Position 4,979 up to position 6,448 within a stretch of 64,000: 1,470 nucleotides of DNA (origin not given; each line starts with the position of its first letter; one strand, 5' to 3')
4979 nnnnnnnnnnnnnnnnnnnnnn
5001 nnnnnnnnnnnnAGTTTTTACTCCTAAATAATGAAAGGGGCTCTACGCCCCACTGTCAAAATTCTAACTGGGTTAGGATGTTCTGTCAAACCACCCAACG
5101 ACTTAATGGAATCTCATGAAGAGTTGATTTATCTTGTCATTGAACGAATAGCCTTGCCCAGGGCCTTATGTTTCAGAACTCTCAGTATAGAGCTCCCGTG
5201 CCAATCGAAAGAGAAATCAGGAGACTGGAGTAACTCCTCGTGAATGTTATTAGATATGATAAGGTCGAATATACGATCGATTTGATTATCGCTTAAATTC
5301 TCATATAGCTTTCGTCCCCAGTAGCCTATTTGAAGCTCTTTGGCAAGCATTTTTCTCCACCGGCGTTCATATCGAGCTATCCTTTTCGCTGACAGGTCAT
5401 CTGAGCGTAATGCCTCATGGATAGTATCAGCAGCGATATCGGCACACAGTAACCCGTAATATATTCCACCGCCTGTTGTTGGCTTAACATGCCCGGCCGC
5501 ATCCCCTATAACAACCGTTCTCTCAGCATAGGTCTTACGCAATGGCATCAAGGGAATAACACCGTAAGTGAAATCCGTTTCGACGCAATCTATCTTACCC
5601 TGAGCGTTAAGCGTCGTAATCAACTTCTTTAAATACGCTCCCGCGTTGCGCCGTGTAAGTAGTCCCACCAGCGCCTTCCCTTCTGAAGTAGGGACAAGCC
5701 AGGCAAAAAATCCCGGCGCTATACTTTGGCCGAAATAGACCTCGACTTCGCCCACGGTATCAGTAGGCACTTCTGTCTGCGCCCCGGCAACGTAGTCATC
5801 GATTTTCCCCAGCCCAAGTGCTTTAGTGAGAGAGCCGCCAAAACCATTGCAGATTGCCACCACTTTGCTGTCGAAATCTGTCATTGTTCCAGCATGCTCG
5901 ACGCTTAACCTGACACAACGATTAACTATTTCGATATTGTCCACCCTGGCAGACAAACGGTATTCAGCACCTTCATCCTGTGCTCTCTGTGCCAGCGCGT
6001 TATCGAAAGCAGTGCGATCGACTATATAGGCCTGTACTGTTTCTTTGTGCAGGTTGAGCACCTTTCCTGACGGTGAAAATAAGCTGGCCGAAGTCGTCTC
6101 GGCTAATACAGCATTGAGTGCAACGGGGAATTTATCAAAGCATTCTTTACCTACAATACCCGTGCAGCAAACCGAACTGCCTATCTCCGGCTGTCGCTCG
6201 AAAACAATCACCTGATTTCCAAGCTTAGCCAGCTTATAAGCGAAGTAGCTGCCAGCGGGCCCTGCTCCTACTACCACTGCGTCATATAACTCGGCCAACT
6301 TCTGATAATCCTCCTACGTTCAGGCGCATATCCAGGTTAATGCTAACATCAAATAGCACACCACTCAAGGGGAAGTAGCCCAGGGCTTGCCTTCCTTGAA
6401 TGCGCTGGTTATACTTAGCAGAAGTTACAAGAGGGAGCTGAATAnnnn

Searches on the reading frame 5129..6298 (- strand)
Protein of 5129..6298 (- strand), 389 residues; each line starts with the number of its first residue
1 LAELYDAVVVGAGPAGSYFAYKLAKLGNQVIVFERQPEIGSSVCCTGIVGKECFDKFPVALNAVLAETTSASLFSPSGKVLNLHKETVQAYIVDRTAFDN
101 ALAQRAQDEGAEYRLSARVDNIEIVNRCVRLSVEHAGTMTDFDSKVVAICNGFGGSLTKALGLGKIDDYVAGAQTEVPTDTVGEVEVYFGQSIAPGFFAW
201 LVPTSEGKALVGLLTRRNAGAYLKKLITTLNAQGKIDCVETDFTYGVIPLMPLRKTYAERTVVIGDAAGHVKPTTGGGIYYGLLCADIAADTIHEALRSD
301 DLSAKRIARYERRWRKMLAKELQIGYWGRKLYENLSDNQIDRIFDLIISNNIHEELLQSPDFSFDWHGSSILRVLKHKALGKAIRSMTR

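Call 11: search_protein_families(library=pfam, proteins=[window:5129-6298:-])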
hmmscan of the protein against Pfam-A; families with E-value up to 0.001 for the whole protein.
window:5129-6298:- (389 aa): 13 families
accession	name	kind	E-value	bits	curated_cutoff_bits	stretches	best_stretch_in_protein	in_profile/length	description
PF05834.18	Lycopene_cycl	-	6.4e-13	49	23.4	1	6-346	1-341/380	Lycopene cyclase protein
PF01266.30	DAO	-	2.9e-12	47.2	27.9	1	6-53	1-50/353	FAD dependent oxidoreductase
PF01494.25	FAD_binding_3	-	1.1e-08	35.1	22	1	6-164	3-170/349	FAD binding domain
PF13450.12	NAD_binding_8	-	3.4e-08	34.1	21.9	1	9-40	1-32/68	NAD(P)-binding Rossmann-like domain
PF03486.20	HI0933_like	-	3.5e-07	30.4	50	1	6-47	2-43/244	HI0933-like protein Rossmann domain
PF00070.33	Pyr_redox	-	2.2e-06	28.5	22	1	7-40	2-35/82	Pyridine nucleotide-disulphide oxidoreductase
PF04820.20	Trp_halogenase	-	5.1e-06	26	21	1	80-318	142-375/458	Tryptophan halogenase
PF00890.30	FAD_binding_2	-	1e-05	25.4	20.4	1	6-47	1-43/414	FAD binding domain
PF07992.20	Pyr_redox_2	-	1.1e-05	25.5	26.1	1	5-145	1-103/291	Pyridine nucleotide-disulphide oxidoreductase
PF01134.28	GIDA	-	0.00016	21.3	22.1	1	6-51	1-47/391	Glucose inhibited division protein A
PF12831.13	FAD_oxidored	-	0.00029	20.7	27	1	6-146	1-139/416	FAD dependent oxidoreductase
PF22578.2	GGR_cat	-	0.00051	20.3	27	1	185-215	20-50/88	Geranylgeranyl reductase catalytic domain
PF01946.23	Thi4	-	0.00066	19.4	26.2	0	6-47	19-61/235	Thi4 family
